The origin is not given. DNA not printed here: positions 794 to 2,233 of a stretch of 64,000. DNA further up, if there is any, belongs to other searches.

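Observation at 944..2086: Truncated SulP-family anion transporter (no STAS domain) as a phage auxiliary gene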

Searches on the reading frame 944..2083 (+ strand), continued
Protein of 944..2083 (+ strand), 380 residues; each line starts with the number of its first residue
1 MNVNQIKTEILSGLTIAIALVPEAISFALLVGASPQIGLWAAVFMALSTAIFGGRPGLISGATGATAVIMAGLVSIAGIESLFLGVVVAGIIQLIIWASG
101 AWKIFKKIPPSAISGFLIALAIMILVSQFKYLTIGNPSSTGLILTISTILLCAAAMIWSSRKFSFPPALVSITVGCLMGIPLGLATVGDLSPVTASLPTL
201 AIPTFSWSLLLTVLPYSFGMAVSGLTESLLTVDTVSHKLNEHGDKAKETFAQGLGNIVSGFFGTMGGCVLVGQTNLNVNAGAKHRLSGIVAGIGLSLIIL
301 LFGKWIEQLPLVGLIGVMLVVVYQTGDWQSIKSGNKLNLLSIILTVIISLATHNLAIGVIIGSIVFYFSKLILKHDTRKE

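Call 30: search_protein_families(library=pfam, proteins=[L029:4971-6527:+, L044:4980-6530:+, L024:4980-6545:+, L030:5001-6494:+, L017:4974-6146:+, L018:3117-4361:+, L019:4977-6167:+, L020:5001-6200:+, L021:4986-6140:+, L013:4998-6110:+], max_evalue=0.01)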
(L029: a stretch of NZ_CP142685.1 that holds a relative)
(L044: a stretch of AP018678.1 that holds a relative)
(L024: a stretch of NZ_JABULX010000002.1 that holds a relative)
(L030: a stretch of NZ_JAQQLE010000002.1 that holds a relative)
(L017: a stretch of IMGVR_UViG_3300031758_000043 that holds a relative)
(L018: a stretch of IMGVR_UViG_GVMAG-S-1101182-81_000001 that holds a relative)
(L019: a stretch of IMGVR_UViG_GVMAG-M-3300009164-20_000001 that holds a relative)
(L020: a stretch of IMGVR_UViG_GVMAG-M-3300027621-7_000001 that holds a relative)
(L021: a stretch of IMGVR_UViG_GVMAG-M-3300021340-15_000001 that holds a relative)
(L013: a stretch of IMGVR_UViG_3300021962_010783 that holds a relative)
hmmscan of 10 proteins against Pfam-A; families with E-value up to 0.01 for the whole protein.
L029:4971-6527:+ (519 aa): 4 families
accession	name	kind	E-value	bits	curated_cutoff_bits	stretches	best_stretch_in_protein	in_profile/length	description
PF00916.26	Sulfate_transp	-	3.7e-52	177.8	23.2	1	13-363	1-376/380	Sulfate permease family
PF01740.26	STAS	-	1.1e-09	38.4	22.6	1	409-491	9-94/106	STAS domain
PF13466.11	STAS_2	-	4.8e-07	30.3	29.2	1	417-489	5-78/80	STAS domain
PF16983.11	MFS_MOT1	-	3.2e-05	24.7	30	1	255-340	25-107/111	Molybdate transporter of MFS superfamily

L044:4980-6530:+ (517 aa): 3 families
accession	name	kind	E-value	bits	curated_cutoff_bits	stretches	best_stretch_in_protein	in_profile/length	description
PF00916.26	Sulfate_transp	-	1.4e-59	202.2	23.2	1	10-372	1-379/380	Sulfate permease family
PF01740.26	STAS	-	2.5e-10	40.5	22.6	1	415-503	9-100/106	STAS domain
PF13466.11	STAS_2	-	0.00057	20.4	29.2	1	430-495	12-78/80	STAS domain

L024:4980-6545:+ (522 aa): 5 families
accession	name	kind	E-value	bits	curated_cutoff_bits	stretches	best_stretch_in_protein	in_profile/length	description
PF00916.26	Sulfate_transp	-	3.5e-56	191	23.2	1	13-377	2-379/380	Sulfate permease family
PF01740.26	STAS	-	4.3e-11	42.9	22.6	1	419-505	8-97/106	STAS domain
PF00860.26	Xan_ur_permease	-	9.3e-07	28.3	27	1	49-379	44-374/389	Permease family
PF13466.11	STAS_2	-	7.1e-05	23.4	29.2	1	426-500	3-78/80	STAS domain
PF16983.11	MFS_MOT1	-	0.0043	17.8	30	1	274-351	28-107/111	Molybdate transporter of MFS superfamily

L030:5001-6494:+ (498 aa): 3 families
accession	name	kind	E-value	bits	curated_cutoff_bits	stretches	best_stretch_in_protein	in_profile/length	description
PF00916.26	Sulfate_transp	-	2.4e-53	181.7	23.2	1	7-353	2-378/380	Sulfate permease family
PF01740.26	STAS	-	2e-08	34.4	22.6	1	397-476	9-91/106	STAS domain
PF13466.11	STAS_2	-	3.3e-07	30.8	29.2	1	402-475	2-76/80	STAS domain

L017:4974-6146:+ (391 aa): 1 family
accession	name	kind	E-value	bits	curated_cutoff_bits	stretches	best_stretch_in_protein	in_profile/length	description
PF00916.26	Sulfate_transp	-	7.8e-37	127.4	23.2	2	163-355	186-379/380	Sulfate permease family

L018:3117-4361:+ (415 aa): 2 families
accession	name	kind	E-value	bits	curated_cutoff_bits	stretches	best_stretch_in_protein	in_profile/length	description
PF00916.26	Sulfate_transp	-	1.4e-39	136.4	23.2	1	17-358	3-363/380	Sulfate permease family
PF16983.11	MFS_MOT1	-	0.003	18.3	30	1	263-347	25-106/111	Molybdate transporter of MFS superfamily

L019:4977-6167:+ (397 aa): 2 families
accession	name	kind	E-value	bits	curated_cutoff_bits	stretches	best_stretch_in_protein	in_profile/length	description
PF00916.26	Sulfate_transp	-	1.3e-30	106.9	23.2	1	14-356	1-361/380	Sulfate permease family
PF16983.11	MFS_MOT1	-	1.8e-06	28.7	30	1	240-350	14-109/111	Molybdate transporter of MFS superfamily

L020:5001-6200:+ (400 aa): 2 families
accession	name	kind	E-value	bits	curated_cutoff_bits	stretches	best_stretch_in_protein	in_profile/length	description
PF00916.26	Sulfate_transp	-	3.6e-35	121.9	23.2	1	8-368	3-378/380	Sulfate permease family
PF16983.11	MFS_MOT1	-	0.00029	21.6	30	1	236-346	14-109/111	Molybdate transporter of MFS superfamily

L021:4986-6140:+ (385 aa): 1 family
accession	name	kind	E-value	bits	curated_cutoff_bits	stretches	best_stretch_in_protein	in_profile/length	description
PF00916.26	Sulfate_transp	-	8.3e-27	94.4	23.2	1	14-356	3-375/380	Sulfate permease family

L013:4998-6110:+ (371 aa): 1 family
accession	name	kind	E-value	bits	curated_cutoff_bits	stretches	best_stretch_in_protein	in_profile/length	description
PF00916.26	Sulfate_transp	-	3.1e-35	122.1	23.2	2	9-133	3-134/380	Sulfate permease family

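Call 42: search_solved_structures(query=A1, max_evalue=0.00001, show_alignments=5)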
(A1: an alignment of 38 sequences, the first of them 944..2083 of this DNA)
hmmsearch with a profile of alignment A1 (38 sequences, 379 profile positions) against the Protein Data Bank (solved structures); distinct sequences matched with E-value up to 0.00001: 19.
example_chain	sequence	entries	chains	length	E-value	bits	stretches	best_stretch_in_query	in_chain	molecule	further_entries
5iof_A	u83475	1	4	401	4e-83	282.5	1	7-367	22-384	Sulphate transporter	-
5da0_A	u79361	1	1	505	8.8e-83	281.4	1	7-367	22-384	Sulphate transporter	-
6ki1_A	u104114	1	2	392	1.2e-38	136.1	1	3-349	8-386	Low affinity sulfate transporter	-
7lhv_A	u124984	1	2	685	2.3e-19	72.7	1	6-363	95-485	Sulfate transporter 4.1, chloroplastic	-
7v73_A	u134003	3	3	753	1.6e-18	69.9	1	9-362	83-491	Prestin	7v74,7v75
9ikv_A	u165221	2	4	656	1.7e-14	56.6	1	193-365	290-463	Anion exchange transporter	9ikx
9iar_B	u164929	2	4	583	1.3e-13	53.7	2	4-132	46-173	Sodium-independent sulfate anion transporter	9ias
8tnw_A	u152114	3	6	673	1.5e-12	50.3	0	5-72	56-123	Sulfate transporter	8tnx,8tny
7xlm_A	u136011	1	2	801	3.2e-12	49.2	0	5-72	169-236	Sulfate transporter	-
7xuj_A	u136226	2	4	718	1.8e-10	43.4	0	129-350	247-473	Chloride anion exchanger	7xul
7xuh_A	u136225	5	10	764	2.3e-10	43.1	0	129-350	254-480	Chloride anion exchanger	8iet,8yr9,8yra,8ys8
8x1q_A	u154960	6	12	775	3e-10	42.7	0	129-350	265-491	Chloride anion exchanger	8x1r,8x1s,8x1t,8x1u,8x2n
7s8x_A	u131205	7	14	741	7.6e-10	41.4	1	166-371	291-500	Prestin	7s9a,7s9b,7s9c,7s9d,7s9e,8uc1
8opq_A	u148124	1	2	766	1.1e-09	40.8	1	9-366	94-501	Solute carrier family 26 member 6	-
7sun_A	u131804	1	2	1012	1.2e-09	40.7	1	166-369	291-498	Prestin, Enhanced Yellow Fluorescent Protein chimera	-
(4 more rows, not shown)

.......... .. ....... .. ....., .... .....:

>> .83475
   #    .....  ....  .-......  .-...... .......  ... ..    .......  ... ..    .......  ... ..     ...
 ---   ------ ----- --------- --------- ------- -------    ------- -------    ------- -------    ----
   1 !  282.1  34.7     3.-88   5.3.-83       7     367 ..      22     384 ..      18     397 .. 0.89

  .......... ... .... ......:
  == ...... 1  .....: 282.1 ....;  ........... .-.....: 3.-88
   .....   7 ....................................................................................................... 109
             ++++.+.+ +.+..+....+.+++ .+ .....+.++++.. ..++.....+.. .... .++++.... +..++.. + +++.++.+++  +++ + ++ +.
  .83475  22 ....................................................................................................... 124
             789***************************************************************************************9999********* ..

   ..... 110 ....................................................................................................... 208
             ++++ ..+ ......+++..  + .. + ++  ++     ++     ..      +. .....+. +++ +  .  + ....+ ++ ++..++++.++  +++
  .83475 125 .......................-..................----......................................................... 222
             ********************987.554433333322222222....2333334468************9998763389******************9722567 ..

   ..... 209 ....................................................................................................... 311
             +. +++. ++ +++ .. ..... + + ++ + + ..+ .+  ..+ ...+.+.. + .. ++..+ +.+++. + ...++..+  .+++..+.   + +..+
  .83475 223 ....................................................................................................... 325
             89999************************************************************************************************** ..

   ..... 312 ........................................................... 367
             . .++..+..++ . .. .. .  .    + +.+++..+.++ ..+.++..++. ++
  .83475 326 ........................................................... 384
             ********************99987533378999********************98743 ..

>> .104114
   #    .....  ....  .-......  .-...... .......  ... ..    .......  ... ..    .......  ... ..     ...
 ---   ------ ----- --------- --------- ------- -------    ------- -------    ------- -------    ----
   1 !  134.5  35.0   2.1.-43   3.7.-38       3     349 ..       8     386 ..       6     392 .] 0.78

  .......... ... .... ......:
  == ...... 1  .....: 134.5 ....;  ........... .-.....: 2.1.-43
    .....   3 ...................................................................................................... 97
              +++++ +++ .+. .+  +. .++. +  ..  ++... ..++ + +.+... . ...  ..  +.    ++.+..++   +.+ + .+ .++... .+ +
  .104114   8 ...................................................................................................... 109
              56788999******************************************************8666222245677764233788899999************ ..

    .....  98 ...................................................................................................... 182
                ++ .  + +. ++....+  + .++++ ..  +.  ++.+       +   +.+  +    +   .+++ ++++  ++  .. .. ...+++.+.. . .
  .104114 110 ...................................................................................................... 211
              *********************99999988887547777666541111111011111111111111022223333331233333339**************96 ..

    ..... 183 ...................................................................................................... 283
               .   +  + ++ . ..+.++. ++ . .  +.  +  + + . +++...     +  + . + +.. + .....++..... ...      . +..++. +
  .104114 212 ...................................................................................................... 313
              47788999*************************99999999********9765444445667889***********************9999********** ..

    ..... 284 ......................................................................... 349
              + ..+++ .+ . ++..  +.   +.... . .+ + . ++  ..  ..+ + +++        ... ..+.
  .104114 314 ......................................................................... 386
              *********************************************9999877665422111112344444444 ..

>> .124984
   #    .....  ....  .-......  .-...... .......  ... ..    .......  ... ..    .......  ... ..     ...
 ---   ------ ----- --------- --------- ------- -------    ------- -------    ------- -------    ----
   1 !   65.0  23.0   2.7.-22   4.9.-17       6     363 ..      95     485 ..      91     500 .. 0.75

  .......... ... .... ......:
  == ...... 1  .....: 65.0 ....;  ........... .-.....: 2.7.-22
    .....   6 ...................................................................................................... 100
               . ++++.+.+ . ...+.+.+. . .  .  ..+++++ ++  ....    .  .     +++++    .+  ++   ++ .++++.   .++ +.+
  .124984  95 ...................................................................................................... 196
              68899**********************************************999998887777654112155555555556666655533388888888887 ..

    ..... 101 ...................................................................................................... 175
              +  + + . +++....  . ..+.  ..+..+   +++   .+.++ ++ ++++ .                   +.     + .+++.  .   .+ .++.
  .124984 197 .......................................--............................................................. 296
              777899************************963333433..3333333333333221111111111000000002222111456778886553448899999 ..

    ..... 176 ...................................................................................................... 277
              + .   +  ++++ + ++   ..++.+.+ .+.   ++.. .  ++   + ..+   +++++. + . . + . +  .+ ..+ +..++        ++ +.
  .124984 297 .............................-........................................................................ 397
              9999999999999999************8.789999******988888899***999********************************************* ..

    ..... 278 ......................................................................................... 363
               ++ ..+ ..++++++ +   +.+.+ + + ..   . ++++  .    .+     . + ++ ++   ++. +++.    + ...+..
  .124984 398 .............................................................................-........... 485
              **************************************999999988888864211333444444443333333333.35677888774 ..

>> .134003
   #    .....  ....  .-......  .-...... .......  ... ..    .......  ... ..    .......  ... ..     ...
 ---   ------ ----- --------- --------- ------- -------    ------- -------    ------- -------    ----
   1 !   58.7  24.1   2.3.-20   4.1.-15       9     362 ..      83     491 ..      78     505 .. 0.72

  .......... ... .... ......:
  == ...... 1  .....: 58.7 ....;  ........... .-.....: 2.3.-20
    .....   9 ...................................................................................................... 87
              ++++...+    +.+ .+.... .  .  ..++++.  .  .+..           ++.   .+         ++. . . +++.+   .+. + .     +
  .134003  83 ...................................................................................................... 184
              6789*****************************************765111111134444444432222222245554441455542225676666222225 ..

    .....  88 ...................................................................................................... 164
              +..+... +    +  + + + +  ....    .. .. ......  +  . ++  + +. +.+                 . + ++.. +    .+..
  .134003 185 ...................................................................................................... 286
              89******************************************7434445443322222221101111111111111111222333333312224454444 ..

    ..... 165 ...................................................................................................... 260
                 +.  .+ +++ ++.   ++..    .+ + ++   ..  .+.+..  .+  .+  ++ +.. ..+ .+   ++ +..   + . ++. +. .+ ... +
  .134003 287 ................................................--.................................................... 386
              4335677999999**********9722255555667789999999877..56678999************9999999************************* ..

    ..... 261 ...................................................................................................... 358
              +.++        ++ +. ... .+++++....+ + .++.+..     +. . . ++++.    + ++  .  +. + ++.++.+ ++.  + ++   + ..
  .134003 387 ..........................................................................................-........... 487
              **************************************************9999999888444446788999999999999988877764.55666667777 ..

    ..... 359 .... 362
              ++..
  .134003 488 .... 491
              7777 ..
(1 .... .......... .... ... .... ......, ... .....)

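Call 44: predict_structure(alignment_id=A1)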
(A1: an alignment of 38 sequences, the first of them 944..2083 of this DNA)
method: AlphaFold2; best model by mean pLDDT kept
length: 380 residues; sequences in the alignment: 38
mean_pLDDT: 87.3   pTM: 0.86
mean pLDDT of the five models: 87.3, 86.7, 85.7, 83.4, 82.5
residues with pLDDT >= 90: 145; 70-90: 225; 50-70: 9; < 50: 1
segments of 3 or more residues with pLDDT < 50: none
pLDDT, mean of each block of 10 residues (from residue 1): 88 88 84 89 93 85 82 88 95 96 89 90 85 80 91 89 75 90 85 84 89 93 89 84 91 95 88 81 88 94 88 88 84 84 93 88 89 66
secondary structure, 60 per line:
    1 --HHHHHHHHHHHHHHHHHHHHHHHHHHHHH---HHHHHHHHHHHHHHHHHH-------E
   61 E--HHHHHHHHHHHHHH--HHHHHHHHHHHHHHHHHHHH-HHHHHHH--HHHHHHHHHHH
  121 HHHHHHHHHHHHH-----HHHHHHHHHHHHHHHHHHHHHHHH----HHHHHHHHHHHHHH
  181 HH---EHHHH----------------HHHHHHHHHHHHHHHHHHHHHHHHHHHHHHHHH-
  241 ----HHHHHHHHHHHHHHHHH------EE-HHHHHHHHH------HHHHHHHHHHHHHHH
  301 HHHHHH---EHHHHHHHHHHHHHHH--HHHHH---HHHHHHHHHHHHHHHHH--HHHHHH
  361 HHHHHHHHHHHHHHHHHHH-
elements in order: H3-31 H35-52 H64-77 H80-99 H101-107 H110-133 H139-162 H167-182 H187-190 H207-239 H245-261 H271-279 H286-306 H311-325 H328-332 H336-352 H355-379
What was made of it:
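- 944..2086 (+): STAS-less SulP/SLC26 transporter gene (380 aa, stop included). AF2 model pLDDT 87.3, pTM 0.86 (call 44).
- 1100..1174 (+): TM3 element: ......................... (short beta-strand at residues 60-61, then a half-helix at 64-77). DSSP of the model (call 44).
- On SulP / SLC26 family (Pfam PF00916; TC 2.A.53): AF2 model with pLDDT 87 (call 44).
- It shows 14 TM helices and beta-strand plus half-helix elements at residues 60-77 and 268-279 (call 44). Nothing in the model suggests an open pore (call 44).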

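Call 50: fold_search(model_id=the predicted structure, library=pdb)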
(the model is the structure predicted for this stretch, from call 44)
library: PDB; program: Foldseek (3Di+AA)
matches with E <= 10: 538; with E <= 0.001: 122
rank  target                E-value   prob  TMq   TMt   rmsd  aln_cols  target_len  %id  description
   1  5iof_A                1.3e-23  1.00  0.87  0.88   2.8       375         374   35  Structure of the transmembrane domain of the transporter SLC26Dg (released 2016-03-16)
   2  5da0_A                1.4e-23  1.00  0.87  0.71   2.8       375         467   35  Structure of the the SLC26 transporter SLC26Dg in complex with a nanobody (released 2015-09-09)
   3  8zzv_A                7.8e-21  1.00  0.86  0.87   3.0       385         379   34  Dimer structure of the solute carrier SLC26Dg (released 2019-05-08)
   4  7v75                  1.1e-16  1.00  0.84  0.54   3.3       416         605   23  Thermostabilized human prestin in complex with salicylate (released 2022-08-31)
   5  7v73                  1.6e-16  1.00  0.85  0.55   3.2       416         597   23  Thermostabilized human prestin in complex with chloride (released 2022-08-31)
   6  8yr9_A                1.2e-15  1.00  0.82  0.46   3.5       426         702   20  the Cyro-EM Structure of human SLC26A3 (released 2025-09-24)
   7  6ki1_B                1.4e-15  1.00  0.81  0.79   5.0       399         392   23  The transmembrane domain of a cyanobacterium bicarbonate transporter BicA (released 2019-11-20)
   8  8x1r_A                2.8e-15  1.00  0.85  0.47   3.8       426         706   20  Cryo-EM structure of human DRA (SLC26A3) bound with chloride (released 2025-05-14)
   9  8x1t_B                3.0e-15  1.00  0.85  0.48   3.7       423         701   20  Cryo-EM structure of human DRA (SLC26A3) bound with sulfate (released 2025-05-14)
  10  6ki1_A                3.3e-15  1.00  0.83  0.82   4.3       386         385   25  The transmembrane domain of a cyanobacterium bicarbonate transporter BicA (released 2019-11-20)
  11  9ikx_A                3.3e-15  1.00  0.83  0.58   3.3       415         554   20  human SLC26A7 apo state (released 2025-07-02)
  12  9ias_A                3.6e-15  1.00  0.85  0.62   3.5       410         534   19  Sulfate transporter SLC26A11 in nanodiscs with nanobody Nb4 (released 2026-03-04)
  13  8yr9_B                3.6e-15  1.00  0.82  0.46   3.5       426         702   20  the Cyro-EM Structure of human SLC26A3 (released 2025-09-24)
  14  7xul_A                4.2e-15  1.00  0.83  0.47   4.0       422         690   21  Human SLC26A3 in complex with Tenidap (released 2023-05-24)
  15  7lhv_A                5.2e-15  1.00  0.84  0.57   3.5       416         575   21  Structure of Arabidopsis thaliana sulfate transporter AtSULTR4;1 (released 2021-08-11)
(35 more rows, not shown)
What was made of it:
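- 944..2086 (+): Foldseek to 5iof_A at TM-score 0.87/0.88 over 375 columns (call 50).
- On SulP / SLC26 family (Pfam PF00916; TC 2.A.53): TM-score 0.87/0.88 to 5iof, and 0.80-0.86 to most of the other solved SLC26 structures listed (call 50).
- Foldseek TM-score 0.87/0.88, rmsd 2.8 A to the SLC26Dg membrane domain 5iof (call 50). The 14-TM core is complete (calls 44, 50).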

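Call 53: find_encoding_contigs(protein=P0126, flank=6000, max_places=2)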
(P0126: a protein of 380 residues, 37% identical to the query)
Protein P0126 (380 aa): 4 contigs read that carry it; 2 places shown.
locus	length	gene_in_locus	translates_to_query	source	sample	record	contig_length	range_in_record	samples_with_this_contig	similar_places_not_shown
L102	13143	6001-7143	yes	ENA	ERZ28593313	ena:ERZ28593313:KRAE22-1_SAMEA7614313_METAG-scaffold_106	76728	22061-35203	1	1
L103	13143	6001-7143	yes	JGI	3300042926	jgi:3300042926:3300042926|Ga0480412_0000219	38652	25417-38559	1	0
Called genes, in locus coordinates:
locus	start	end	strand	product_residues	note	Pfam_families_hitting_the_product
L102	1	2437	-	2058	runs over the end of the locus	PF04997:RNA_pol_Rpb1_1, PF00623:RNA_pol_Rpb1_2, PF04983:RNA_pol_Rpb1_3, PF05000:RNA_pol_Rpb1_4, PF14890:Intein_splicing, PF14528:LAGLIDADG_3, PF04992:RNA_pol_Rpb1_6, PF04998:RNA_pol_Rpb1_5, +2 more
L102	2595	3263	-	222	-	-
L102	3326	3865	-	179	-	PF04191:PEMT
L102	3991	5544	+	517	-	PF00004:AAA, PF07728:AAA_5 (faint)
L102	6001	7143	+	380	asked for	PF00916:Sulfate_transp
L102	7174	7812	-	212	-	-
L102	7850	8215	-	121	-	PF19174:DUF5856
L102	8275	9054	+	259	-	-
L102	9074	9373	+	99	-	-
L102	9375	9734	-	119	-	-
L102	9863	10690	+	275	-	PF00705:PCNA_N, PF02747:PCNA_C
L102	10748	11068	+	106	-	-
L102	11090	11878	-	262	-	PF03006:HlyIII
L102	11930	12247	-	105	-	-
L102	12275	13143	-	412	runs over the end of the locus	PF00278:Orn_DAP_Arg_deC, PF02784:Orn_Arg_deC_N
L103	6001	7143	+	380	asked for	PF00916:Sulfate_transp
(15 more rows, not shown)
